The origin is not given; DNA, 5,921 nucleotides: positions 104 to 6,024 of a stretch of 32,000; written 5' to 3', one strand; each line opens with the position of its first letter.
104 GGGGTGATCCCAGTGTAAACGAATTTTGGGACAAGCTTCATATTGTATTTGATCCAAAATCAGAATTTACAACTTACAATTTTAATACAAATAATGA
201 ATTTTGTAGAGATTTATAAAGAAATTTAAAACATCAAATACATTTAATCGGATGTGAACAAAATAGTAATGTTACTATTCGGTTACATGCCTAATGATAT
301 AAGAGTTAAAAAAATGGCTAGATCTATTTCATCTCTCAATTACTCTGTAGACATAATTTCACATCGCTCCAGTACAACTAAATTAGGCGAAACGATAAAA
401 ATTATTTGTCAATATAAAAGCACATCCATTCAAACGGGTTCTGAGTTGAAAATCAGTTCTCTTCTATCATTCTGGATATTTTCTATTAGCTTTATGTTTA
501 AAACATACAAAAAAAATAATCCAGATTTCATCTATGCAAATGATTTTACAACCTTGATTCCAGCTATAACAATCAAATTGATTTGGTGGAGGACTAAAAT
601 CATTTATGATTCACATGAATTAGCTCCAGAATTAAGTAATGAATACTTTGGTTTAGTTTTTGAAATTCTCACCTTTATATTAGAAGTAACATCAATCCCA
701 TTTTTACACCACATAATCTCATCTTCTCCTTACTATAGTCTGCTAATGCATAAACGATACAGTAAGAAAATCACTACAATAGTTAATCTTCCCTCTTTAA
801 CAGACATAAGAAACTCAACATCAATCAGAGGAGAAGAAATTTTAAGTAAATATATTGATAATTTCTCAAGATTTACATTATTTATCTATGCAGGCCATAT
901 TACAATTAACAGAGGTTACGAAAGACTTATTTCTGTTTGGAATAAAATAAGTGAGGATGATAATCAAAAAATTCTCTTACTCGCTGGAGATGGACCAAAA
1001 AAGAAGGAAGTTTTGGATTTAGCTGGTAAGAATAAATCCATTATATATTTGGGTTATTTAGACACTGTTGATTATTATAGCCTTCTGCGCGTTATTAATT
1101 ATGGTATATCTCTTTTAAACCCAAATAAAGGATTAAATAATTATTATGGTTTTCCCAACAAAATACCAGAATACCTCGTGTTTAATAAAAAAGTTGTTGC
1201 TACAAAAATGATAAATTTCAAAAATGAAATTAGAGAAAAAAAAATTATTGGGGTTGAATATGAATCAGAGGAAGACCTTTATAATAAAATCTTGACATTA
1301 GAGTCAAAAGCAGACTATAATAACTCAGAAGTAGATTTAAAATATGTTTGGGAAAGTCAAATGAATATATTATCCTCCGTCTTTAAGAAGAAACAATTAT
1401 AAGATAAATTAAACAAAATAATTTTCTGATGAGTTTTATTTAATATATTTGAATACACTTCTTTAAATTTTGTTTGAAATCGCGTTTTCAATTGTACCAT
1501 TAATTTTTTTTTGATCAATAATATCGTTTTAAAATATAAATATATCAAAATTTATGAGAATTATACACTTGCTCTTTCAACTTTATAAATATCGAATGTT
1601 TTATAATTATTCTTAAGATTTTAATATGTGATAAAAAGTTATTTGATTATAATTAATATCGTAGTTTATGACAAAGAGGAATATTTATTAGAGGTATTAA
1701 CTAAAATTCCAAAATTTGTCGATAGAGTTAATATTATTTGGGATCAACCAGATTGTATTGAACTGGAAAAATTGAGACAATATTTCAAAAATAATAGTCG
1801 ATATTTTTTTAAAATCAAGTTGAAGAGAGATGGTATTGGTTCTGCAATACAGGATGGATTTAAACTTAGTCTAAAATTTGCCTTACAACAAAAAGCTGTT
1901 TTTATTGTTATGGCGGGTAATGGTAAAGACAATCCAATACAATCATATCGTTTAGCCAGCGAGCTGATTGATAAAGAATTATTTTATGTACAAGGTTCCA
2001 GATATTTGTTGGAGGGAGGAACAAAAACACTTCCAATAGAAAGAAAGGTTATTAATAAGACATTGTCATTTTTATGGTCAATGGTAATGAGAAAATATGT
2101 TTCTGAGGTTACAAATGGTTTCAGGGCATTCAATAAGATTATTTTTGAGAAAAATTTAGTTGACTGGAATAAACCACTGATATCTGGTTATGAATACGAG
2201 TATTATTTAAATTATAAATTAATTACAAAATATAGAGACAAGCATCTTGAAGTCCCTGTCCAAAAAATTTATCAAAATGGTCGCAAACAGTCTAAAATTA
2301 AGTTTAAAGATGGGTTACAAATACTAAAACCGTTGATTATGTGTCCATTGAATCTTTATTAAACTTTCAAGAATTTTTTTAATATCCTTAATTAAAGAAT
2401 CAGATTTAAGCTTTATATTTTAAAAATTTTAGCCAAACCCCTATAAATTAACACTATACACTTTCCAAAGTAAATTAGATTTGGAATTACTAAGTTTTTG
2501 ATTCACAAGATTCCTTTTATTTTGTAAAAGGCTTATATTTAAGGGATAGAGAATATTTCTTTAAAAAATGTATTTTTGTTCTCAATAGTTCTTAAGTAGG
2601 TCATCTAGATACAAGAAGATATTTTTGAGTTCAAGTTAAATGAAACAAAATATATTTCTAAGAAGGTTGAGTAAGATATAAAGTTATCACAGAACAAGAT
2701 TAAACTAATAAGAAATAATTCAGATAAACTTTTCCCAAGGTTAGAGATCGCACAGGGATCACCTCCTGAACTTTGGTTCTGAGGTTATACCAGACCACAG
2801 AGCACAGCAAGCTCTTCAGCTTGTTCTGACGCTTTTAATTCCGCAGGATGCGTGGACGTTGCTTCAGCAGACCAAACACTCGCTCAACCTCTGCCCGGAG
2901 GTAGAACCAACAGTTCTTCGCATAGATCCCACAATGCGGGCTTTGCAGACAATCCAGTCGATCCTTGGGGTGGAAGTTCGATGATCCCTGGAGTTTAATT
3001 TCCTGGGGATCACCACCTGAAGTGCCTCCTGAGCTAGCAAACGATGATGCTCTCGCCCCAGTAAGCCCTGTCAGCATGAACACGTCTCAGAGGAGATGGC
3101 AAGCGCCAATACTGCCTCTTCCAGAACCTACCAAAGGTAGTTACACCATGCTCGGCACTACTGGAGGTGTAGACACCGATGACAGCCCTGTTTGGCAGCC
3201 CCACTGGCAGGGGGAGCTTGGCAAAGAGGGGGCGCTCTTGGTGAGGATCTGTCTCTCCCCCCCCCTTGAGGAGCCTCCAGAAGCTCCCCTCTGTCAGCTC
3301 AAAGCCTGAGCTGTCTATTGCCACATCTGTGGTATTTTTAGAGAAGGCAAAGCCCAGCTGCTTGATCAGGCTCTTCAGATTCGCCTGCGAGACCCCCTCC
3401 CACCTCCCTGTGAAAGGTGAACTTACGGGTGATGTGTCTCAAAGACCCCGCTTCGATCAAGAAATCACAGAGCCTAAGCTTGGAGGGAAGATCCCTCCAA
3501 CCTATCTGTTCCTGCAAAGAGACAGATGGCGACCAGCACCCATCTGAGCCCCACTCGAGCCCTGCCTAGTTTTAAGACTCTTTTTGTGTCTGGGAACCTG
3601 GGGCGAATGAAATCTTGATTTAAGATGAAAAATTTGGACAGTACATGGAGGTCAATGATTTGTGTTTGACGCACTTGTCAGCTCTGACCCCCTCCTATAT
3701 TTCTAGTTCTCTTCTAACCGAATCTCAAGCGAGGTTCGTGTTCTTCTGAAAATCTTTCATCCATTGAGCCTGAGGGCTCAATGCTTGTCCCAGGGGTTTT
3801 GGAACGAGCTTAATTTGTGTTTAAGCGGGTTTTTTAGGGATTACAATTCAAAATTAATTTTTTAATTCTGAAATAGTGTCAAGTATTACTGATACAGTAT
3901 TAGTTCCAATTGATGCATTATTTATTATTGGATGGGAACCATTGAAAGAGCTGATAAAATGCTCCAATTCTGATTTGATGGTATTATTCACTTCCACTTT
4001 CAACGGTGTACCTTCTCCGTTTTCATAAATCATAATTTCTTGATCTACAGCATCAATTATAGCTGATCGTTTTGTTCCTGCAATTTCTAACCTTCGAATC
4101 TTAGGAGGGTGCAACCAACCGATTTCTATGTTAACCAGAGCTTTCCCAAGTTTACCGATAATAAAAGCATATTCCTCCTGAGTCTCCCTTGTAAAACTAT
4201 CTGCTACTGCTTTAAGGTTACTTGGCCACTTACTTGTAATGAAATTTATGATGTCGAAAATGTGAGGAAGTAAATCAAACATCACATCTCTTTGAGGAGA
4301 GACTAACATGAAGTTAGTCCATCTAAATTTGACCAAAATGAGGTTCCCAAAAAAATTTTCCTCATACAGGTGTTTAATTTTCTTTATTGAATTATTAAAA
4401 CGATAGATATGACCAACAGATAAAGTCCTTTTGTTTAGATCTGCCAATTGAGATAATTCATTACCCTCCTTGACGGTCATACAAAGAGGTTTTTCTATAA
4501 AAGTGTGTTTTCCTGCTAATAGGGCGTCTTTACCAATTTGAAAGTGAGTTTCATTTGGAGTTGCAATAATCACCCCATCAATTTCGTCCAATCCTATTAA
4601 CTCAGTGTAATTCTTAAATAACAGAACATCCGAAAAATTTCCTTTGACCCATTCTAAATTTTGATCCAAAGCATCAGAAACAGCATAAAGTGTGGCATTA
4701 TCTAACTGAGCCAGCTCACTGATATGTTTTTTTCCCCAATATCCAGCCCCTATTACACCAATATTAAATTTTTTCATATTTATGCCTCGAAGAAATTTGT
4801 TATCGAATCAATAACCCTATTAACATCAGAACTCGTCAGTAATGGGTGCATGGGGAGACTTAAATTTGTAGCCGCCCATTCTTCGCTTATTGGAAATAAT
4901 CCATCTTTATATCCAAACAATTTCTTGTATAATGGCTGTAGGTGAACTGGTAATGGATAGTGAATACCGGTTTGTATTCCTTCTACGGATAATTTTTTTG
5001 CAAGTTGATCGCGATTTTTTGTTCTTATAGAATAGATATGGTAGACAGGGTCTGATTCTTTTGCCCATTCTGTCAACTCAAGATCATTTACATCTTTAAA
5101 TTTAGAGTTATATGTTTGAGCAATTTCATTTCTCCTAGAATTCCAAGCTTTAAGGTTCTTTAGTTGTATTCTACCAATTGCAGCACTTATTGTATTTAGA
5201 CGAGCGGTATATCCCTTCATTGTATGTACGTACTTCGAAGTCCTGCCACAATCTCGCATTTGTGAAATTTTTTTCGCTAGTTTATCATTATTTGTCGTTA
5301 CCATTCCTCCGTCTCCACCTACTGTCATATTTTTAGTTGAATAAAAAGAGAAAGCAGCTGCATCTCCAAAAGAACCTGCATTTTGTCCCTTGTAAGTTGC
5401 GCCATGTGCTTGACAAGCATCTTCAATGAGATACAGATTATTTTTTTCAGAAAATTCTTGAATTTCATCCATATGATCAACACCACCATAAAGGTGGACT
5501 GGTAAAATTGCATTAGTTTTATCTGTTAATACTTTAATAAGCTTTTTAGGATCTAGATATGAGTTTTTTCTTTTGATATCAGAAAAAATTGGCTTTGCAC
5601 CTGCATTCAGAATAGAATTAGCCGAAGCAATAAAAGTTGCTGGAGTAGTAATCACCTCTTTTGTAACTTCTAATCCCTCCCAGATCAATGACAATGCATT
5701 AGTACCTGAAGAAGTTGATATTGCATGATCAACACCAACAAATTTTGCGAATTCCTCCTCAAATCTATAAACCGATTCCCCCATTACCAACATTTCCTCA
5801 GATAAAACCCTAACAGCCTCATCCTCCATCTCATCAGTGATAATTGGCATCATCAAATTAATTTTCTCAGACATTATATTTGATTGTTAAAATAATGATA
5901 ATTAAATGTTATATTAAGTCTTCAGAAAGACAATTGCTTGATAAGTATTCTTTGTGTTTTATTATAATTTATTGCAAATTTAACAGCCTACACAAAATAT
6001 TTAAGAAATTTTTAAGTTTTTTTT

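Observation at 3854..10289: gnnA/gnnB/lpxA-like trio in an archaeal glycan locus: candidate pathway for an N-acylated 2,3-diamino sugar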

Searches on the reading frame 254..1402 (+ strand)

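Call 5: search_protein_families(library=pfam, proteins=[window:254-1402:+], max_evalue=0.01)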
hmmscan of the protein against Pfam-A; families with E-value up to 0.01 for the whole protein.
window:254-1402:+ (382 aa): 3 families
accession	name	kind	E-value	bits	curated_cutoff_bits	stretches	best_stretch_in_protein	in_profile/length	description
PF13692.12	Glyco_trans_1_4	-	2.1e-09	38.2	27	1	210-349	4-139/142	Glycosyl transferases group 1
PF00534.26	Glycos_transf_1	-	4.8e-07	29.9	26.4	1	208-353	16-159/172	Glycosyl transferases group 1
PF13439.12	Glyco_transf_4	-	0.00042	20.8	28.5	1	18-178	8-164/170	Glycosyltransferase Family 4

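Call 9: search_protein_families(library=ncbifam, proteins=[window:254-1402:+], max_evalue=0.001)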
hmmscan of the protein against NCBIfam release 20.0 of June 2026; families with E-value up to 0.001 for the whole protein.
window:254-1402:+ (382 aa): 1 family
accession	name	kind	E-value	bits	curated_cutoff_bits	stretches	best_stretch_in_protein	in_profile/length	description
TIGR04157.1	glyco_rSAM_CFB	subfamily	6.7e-05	22.1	400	1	151-285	170-305/406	TIGR04157 family glycosyltransferase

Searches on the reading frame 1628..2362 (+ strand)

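Call 3: search_protein_families(library=pfam, proteins=[window:1628-2362:+], max_evalue=0.01)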
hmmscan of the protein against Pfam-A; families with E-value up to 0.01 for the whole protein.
window:1628-2362:+ (244 aa): 0 families

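Call 9: search_protein_families(library=ncbifam, proteins=[window:1628-2362:+], max_evalue=0.001)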
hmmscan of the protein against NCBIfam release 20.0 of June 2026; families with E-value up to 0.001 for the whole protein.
window:1628-2362:+ (244 aa): 2 families
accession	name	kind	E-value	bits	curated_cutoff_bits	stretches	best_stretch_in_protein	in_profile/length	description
NF058614.1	PPMAGASynPpgS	equivalog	6.2e-05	22.5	370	1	69-175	59-164/226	polyprenyl-phospho-N-acetylgalactosaminyl synthase PpgS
NF041391.1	DPhHxTase_Halo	equivalog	0.00024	20.1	375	1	77-181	55-156/213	dolichyl-phosphate hexose transferase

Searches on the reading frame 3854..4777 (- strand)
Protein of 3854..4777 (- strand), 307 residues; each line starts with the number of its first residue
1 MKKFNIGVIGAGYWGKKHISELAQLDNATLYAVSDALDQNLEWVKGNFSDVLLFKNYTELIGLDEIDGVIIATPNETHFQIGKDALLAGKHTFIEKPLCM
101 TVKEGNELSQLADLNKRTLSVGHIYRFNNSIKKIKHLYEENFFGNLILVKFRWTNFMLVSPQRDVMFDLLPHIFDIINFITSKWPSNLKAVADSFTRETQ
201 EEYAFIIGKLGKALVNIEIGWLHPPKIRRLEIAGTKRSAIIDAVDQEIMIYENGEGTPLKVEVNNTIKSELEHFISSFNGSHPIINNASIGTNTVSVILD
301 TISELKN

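Call 3: search_protein_families(library=pfam, proteins=[window:3854-4777:-], max_evalue=0.01)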
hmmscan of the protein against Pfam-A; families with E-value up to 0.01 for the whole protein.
window:3854-4777:- (307 aa): 2 families
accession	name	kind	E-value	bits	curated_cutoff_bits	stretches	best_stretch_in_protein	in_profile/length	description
PF01408.29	GFO_IDH_MocA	-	2.1e-25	90.2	24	1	4-123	1-120/120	Oxidoreductase family, NAD-binding Rossmann fold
PF22725.1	GFO_IDH_MocA_C3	-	3.7e-09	37.1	27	1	132-238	2-122/124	GFO/IDH/MocA C-terminal domain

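Call 9: search_protein_families(library=ncbifam, proteins=[window:3854-4777:-], max_evalue=0.001)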
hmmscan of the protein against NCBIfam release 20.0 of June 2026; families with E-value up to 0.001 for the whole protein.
window:3854-4777:- (307 aa): 9 families
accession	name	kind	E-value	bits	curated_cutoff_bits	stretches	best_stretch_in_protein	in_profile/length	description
NF040723.1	UDP-GlcNAcDh_Arch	equivalog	2e-49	168.8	450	1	5-304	2-300/302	UDP-N-acetylglucosamine 3-dehydrogenase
TIGR04380.1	myo_inos_iolG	equivalog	2.8e-27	95.5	355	1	3-202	1-206/330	inositol 2-dehydrogenase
NF008607.0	PRK11579.1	subfamily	5.1e-23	81.6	330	1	3-157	4-156/346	oxidoreductase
NF052679.1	InsChiInosDhIolG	equivalog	5.8e-19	68.3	540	1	4-180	3-184/343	bifunctional inositol 2-dehydrogenase/D-chiro-inositol 1-dehydrogenase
NF052479.1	LevoglcsnDh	equivalog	1e-14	54.1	650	1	1-154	1-160/386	levoglucosan dehydrogenase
NF058561.1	BT_2158_fam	equivalog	2e-14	53.1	750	1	3-150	35-181/487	glycoside 3-dehydrogenase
NF041392.1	XylDh_Gfo6_Halo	equivalog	5.8e-11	41.8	350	1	6-155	19-172/350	D-xylose 1-dehydrogenase Gfo6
NF007574.0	PRK10206.1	equivalog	1.1e-08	34.5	352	1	46-156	46-156/345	oxidoreductase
NF058563.1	BT_2159_fam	equivalog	1.4e-06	27.6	650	1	5-150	2-147/350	disaccharide 3-dehydrogenase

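Call 13: search_solved_structures(query=window:3854-4777:-, max_evalue=0.00001)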
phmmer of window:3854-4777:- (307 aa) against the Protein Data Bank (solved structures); distinct sequences matched with E-value up to 0.00001: 65 (the best 60 are shown).
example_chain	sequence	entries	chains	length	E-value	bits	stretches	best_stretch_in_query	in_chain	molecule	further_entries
7bvj_A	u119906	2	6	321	1.7e-19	73.3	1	5-259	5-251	Oxidoreductase, NAD-binding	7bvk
4mkx_A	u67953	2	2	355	1.4e-16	63.8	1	2-151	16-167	Inositol dehydrogenase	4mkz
4n54_A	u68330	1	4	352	1.5e-16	63.7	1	2-151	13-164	Inositol dehydrogenase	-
8qc2_A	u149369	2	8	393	2.1e-16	63.2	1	5-151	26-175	Gfo/Idh/MocA family oxidoreductase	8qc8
3e18_A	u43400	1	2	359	5e-16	61.9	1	1-245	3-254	oxidoreductase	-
3e82_A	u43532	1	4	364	1.1e-14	57.5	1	4-150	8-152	Putative oxidoreductase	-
3ezy_A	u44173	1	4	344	1.2e-14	57.4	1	4-151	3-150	Dehydrogenase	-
3kux_A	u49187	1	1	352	2.5e-14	56.4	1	3-156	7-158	Putative oxidoreductase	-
8qc3_A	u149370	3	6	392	2.7e-14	56.2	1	4-150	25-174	Oxidoreductase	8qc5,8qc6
3gdo_A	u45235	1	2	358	4.9e-13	52.1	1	4-146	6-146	Uncharacterized oxidoreductase yvaA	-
3gfg_A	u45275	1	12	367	5.3e-13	52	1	4-146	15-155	Uncharacterized oxidoreductase yvaA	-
3ec7_A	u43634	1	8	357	8e-13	51.4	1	5-183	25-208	Putative Dehydrogenase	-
6jw6_A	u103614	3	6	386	8.1e-13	51.4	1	5-150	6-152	Dehydrogenase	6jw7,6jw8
9azo_A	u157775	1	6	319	1.2e-12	50.9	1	3-143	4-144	PmdC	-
3cea_A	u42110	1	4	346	1.3e-12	50.7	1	4-150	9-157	Myo-inositol 2-dehydrogenase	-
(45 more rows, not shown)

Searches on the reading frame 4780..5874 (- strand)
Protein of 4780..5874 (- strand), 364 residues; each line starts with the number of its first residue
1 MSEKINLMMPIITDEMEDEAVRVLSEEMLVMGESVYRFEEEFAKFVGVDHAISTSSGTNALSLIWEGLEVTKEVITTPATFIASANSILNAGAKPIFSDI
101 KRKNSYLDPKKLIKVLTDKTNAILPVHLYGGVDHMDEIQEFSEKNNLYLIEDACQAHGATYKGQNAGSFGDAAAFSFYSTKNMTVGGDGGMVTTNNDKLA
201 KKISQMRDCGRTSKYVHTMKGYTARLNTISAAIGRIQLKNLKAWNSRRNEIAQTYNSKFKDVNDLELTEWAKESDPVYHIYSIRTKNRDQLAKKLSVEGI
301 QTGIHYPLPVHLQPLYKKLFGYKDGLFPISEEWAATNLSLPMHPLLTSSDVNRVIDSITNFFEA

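Call 3: search_protein_families(library=pfam, proteins=[window:4780-5874:-], max_evalue=0.01)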
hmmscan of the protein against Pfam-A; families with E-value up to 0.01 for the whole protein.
window:4780-5874:- (364 aa): 2 families
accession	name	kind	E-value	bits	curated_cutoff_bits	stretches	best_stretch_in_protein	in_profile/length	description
PF01041.23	DegT_DnrJ_EryC1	-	5.5e-114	381.6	19.8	1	12-358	3-359/360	DegT/DnrJ/EryC1/StrS aminotransferase family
PF01212.27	Beta_elim_lyase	-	0.00024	21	27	1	13-211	11-228/288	Beta-eliminating lyase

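Call 9: search_protein_families(library=ncbifam, proteins=[window:4780-5874:-], max_evalue=0.001)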
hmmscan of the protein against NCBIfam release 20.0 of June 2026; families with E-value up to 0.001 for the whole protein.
window:4780-5874:- (364 aa): 8 families
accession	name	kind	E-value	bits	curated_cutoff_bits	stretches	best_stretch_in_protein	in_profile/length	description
TIGR03588.1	PseC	equivalog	1.8e-78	264.1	423.5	1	18-361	15-379/380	UDP-4-amino-4,6-dideoxy-N-acetyl-beta-L-altrosamine transaminase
TIGR04181.1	NHT_00031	hypoth_equivalog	4.1e-61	206.8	420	1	5-321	1-340/359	LegC family aminotransferase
NF008658.2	PRK11658.1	equivalog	6e-59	199.6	631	1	4-362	4-377/379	UDP-4-amino-4-deoxy-L-arabinose aminotransferase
NF008687.0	PRK11706.1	equivalog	9.4e-57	192.5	375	1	20-362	16-374/375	dTDP-4-amino-4,6-dideoxygalactose transaminase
TIGR04427.1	PLP_DesI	equivalog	1.7e-54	185.4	650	1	23-358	41-379/390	dTDP-4-dehydro-6-deoxyglucose aminotransferase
NF011936.0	PRK15407.1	equivalog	1.1e-51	175.9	423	2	18-211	50-252/440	lipopolysaccharide biosynthesis protein RfbH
TIGR02379.1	ECA_wecE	subfamily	1.4e-44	152.4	434.85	1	30-362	28-375/376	dTDP-4-amino-4,6-dideoxy-D-glucose transaminase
TIGR01977.1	am_tr_V_EF2568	hypoth_equivalog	0.00033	19.8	377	1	15-160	26-181/376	cysteine desulfurase family protein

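Call 12: search_solved_structures(query=window:4780-5874:-, max_evalue=1e-20)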
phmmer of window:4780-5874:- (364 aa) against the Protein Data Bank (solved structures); distinct sequences matched with E-value up to 1e-20: 54.
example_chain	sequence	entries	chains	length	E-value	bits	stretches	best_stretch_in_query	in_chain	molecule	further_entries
7b0d_A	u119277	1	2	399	8.3e-87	294.6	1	12-361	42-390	Glutamine--scyllo-inositol transaminase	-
3frk_A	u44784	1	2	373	8.4e-78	265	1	22-359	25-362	QdtB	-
2oga_A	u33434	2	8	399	5.9e-75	255.6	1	17-362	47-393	Transaminase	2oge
7n63_A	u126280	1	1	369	7e-67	229.1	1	19-362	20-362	Putative aminotransferase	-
3uwc_A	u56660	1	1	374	5.9e-65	222.7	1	29-362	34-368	Nucleotide-sugar aminotransferase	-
5u1z_A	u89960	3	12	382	5e-63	216.4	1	22-359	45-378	Putative aminotransferase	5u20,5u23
5u21_A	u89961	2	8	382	3.4e-62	213.7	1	22-359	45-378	Putative aminotransferase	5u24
3bn1_A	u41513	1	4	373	3.2e-57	197.3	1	30-358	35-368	Perosamine synthetase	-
3dr7_A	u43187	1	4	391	3.7e-57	197.1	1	30-358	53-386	Putative perosamine synthetase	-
3nyu_A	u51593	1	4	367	1.4e-56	195.2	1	12-361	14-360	Aminotransferase WbpE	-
3dr4_A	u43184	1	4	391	2.3e-56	194.5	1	30-358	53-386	Putative perosamine synthetase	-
3nu7_A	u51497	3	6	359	3.3e-56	194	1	12-360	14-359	Aminotransferase WbpE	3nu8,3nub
3nys_A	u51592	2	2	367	9.3e-56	192.5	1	12-361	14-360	Aminotransferase WbpE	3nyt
8e77_A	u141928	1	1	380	9.4e-56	192.5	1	12-357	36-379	DegT/DnrJ/EryC1/StrS aminotransferase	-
8e75_A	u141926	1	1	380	9.4e-56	192.5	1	12-357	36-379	DegT/DnrJ/EryC1/StrS aminotransferase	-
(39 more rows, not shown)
